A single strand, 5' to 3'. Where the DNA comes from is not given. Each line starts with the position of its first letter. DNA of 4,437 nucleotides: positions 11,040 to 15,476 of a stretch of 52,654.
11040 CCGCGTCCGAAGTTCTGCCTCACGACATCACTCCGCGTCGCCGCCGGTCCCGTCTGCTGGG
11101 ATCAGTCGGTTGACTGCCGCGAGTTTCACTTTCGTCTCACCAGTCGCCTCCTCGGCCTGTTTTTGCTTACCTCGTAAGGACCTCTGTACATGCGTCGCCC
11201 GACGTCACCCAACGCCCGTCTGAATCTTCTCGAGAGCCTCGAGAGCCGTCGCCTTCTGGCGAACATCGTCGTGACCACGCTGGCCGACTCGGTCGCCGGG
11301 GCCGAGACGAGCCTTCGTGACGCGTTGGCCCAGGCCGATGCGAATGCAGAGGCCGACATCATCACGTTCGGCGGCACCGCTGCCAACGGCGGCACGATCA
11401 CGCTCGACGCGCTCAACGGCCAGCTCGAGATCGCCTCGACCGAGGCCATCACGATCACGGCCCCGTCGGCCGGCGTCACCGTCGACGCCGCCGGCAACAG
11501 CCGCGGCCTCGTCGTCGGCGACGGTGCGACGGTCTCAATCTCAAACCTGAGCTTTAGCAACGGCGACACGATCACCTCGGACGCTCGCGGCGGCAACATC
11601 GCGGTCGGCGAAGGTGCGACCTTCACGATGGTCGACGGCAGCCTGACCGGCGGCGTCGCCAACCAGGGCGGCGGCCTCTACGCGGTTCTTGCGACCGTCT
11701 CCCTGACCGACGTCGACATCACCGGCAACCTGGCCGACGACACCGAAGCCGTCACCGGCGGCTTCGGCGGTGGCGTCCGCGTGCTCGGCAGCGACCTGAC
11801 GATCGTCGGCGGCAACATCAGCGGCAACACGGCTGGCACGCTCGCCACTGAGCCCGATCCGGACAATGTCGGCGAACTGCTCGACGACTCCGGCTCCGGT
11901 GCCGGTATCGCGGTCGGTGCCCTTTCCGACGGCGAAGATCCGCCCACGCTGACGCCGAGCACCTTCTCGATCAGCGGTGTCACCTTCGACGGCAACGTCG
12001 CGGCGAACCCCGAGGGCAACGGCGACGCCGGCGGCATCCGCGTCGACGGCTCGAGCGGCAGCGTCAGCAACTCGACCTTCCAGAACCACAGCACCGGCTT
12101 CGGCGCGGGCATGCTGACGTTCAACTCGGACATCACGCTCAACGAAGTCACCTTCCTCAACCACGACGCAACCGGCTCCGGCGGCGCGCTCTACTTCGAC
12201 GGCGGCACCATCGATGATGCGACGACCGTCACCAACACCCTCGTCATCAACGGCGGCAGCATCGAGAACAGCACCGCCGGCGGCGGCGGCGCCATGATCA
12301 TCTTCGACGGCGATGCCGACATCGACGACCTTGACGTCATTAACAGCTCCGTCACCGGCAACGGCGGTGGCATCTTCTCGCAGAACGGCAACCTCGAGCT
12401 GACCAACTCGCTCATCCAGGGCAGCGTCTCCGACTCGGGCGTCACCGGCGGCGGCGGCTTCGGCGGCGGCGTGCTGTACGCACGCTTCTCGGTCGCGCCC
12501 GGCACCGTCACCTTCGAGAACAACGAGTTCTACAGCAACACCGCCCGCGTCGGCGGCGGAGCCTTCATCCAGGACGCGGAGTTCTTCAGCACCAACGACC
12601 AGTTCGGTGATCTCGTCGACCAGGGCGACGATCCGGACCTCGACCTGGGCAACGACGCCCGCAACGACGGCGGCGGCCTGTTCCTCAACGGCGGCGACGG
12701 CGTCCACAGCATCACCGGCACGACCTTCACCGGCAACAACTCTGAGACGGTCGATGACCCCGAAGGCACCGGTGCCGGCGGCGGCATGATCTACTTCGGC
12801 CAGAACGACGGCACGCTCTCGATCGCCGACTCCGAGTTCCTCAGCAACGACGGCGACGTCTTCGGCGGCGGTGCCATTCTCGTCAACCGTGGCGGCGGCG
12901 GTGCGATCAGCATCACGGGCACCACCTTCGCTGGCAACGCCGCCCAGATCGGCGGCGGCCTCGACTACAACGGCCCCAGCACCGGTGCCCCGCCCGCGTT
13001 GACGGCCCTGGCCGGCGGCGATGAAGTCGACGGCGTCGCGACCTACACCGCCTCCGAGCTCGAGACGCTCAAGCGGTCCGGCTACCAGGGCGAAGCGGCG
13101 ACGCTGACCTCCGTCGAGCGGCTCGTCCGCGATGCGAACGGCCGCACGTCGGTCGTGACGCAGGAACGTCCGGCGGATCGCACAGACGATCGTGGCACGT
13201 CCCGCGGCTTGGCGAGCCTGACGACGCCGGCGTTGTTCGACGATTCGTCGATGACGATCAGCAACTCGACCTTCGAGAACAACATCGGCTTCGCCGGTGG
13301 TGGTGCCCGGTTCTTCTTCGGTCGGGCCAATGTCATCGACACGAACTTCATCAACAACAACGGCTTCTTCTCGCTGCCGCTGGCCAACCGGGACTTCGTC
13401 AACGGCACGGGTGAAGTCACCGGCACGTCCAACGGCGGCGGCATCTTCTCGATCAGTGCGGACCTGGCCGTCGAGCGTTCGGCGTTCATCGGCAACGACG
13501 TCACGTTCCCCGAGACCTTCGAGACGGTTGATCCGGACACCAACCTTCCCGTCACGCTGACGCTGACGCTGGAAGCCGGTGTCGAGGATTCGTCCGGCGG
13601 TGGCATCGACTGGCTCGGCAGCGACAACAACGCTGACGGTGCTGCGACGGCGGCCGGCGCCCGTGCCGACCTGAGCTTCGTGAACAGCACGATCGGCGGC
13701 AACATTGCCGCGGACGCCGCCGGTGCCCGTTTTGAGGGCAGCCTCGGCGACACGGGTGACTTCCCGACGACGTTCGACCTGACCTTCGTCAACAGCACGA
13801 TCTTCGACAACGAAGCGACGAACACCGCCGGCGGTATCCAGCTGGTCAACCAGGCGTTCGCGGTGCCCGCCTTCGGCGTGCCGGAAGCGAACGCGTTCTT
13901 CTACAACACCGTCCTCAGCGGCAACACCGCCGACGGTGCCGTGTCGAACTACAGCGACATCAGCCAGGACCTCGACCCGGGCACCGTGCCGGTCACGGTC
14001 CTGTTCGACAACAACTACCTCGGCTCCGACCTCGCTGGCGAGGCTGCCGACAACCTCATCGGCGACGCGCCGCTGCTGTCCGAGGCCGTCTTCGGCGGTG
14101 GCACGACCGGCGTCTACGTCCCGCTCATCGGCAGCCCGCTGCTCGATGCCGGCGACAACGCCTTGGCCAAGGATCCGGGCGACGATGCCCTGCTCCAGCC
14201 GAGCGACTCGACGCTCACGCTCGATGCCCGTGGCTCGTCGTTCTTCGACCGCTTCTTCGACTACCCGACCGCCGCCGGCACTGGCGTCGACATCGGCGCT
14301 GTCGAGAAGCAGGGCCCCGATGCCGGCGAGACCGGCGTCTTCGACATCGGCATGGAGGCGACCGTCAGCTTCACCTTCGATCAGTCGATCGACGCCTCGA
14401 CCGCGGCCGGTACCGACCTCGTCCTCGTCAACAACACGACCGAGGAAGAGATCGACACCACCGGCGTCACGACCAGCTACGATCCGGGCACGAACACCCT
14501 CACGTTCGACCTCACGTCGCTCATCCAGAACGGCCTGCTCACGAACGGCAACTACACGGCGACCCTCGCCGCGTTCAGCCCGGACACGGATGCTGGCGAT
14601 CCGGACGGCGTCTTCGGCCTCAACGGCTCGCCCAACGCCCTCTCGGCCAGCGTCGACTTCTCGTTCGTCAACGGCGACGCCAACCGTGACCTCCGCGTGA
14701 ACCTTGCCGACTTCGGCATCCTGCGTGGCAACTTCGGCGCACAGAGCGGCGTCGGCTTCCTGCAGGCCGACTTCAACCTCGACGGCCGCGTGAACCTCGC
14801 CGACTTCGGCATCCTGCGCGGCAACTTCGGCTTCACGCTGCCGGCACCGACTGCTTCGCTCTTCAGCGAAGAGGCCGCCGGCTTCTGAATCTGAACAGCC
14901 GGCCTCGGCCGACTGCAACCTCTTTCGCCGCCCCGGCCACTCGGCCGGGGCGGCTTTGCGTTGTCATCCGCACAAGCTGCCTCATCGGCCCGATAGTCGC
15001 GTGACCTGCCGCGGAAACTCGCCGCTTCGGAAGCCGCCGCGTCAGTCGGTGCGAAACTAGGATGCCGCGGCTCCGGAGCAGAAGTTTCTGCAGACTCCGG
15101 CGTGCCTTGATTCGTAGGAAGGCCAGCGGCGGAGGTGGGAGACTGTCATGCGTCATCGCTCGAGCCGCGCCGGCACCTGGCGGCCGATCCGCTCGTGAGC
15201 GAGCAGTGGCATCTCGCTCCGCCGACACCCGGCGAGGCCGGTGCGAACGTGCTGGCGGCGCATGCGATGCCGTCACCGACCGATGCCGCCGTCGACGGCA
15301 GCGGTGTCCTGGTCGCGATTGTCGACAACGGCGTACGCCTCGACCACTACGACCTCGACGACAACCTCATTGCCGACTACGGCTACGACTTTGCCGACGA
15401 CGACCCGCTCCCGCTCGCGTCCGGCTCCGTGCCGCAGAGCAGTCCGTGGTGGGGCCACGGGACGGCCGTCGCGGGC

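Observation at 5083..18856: Five clustered secreted-enzyme genes share a short N-terminal leader L-E-x-R-R-[LMH]-L-[AS] that is neither Sec- nor Tat-like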

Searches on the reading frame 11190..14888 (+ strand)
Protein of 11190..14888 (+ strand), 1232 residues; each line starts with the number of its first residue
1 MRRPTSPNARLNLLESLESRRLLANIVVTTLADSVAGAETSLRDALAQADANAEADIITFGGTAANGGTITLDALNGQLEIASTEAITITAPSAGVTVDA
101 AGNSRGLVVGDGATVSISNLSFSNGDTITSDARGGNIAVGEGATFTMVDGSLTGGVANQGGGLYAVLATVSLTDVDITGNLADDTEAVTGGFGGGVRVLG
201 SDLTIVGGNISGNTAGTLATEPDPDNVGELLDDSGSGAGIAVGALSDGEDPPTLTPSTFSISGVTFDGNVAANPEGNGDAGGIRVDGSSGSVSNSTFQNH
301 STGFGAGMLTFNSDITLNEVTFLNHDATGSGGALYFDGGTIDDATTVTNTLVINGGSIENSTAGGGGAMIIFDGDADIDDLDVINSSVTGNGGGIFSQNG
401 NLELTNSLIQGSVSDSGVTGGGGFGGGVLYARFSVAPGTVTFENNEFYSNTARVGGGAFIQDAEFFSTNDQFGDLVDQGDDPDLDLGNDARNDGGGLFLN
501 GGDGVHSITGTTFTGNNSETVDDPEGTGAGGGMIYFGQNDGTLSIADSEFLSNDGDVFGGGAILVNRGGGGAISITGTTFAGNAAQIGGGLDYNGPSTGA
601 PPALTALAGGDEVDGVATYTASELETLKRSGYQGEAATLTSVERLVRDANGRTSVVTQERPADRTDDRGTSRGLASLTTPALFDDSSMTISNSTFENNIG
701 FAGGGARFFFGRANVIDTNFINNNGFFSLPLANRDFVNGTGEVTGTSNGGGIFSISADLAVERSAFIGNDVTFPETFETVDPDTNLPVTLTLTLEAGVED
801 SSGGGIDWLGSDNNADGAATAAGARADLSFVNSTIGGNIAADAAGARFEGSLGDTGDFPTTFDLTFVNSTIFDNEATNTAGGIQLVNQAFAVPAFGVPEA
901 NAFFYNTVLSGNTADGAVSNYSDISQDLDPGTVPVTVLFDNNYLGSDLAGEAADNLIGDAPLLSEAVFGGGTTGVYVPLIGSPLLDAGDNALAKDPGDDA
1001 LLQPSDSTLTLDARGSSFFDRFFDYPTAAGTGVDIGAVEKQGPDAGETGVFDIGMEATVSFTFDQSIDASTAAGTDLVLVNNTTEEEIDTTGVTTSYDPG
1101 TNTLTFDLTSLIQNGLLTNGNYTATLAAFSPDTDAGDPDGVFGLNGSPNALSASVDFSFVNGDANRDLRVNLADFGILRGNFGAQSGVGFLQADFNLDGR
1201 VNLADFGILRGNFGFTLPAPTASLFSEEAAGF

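Call 3: search_protein_families(library=ncbifam, proteins=[window:11190-14888:+], max_evalue=1)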
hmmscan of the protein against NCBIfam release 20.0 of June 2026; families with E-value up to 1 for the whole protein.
window:11190-14888:+ (1232 aa): 2 families
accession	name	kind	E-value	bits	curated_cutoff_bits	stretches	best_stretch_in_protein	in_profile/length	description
NF041518.1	choice_anch_Q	domain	0.001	19.3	25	1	961-1040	2-57/58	choice-of-anchor Q domain-containing protein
TIGR04214.1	CSLREA_Nterm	domain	0.019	14.8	25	1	26-47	1-24/27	CSLREA domain-containing protein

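Call 4: search_protein_families(library=pfam, proteins=[window:11190-14888:+], max_evalue=0.01)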
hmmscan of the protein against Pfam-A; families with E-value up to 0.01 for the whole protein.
window:11190-14888:+ (1232 aa): 2 families
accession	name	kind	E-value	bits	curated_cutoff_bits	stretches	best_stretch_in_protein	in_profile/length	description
PF00404.24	Dockerin_1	-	0.0014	19.2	22.9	1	1162-1209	2-52/57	Dockerin type I domain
PF13205.12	Big_5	-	0.0016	19.5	23.6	1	1038-1128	7-85/105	Bacterial Ig-like domain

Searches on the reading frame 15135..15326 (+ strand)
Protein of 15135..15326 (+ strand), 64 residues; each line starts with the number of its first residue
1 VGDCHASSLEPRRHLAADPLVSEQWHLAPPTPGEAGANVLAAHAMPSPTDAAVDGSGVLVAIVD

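Call 5: search_protein_families(library=pfam, proteins=[window:15135-15326:+], max_evalue=10)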
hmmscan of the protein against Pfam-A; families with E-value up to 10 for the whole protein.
seq(64 aa): 1 family
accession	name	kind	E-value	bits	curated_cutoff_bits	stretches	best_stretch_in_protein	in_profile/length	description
PF07595.18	Planc_extracel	-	0.14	12.3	25.5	1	8-19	9-20/20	Planctomycete extracellular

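Call 6: search_protein_families(library=ncbifam, proteins=[window:15135-15326:+], max_evalue=10)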
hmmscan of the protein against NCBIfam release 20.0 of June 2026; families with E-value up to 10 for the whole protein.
seq(64 aa): 1 family
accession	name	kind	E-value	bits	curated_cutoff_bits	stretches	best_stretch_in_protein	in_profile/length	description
NF033748.1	class_F_sortase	subfamily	0.029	14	166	1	24-46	48-70/155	class F sortase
